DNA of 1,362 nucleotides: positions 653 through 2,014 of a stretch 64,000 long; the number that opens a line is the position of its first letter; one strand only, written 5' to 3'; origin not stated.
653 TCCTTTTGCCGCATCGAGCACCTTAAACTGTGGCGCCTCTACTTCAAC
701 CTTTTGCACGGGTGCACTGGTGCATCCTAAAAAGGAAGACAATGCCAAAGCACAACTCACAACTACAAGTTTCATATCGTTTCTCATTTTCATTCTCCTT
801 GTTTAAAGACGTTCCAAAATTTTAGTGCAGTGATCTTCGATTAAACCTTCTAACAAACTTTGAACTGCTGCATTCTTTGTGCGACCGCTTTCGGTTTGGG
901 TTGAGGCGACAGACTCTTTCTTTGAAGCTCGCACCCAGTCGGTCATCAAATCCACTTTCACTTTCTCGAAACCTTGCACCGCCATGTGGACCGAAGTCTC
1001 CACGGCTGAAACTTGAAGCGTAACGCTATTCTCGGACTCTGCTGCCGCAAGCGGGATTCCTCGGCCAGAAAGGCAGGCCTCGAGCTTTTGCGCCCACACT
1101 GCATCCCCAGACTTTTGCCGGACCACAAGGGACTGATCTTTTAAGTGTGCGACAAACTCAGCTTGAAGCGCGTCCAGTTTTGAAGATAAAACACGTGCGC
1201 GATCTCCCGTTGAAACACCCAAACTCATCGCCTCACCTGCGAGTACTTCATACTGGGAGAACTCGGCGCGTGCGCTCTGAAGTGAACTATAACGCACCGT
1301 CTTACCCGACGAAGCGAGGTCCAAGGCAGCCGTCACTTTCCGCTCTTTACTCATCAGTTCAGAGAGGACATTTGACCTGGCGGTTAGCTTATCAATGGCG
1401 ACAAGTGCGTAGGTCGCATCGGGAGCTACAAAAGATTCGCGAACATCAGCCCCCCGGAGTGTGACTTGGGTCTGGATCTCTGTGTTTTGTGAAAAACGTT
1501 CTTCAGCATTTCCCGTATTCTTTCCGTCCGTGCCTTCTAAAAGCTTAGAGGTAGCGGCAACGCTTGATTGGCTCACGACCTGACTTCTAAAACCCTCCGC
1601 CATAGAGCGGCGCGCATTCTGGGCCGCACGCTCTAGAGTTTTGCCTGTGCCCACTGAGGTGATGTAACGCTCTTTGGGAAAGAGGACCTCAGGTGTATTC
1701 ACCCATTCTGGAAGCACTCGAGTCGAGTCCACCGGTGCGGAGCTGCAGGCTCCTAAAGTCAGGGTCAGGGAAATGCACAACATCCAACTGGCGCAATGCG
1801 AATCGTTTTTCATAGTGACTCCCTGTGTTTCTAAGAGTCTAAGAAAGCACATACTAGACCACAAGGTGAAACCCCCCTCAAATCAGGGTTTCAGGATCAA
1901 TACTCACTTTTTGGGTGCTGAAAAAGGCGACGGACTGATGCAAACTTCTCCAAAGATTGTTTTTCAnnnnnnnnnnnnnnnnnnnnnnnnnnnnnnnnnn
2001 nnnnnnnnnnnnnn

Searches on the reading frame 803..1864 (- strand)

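Call 91: search_protein_families(library=pfam, proteins=[window:803-1864:-], max_evalue=0.0001)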
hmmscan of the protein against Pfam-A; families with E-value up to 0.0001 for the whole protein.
window:803-1864:- (353 aa): 1 family
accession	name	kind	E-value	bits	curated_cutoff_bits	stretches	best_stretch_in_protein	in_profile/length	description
PF02169.21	LPP20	-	1.2e-09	38.9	25.9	1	52-156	1-95/97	LPP20 lipoprotein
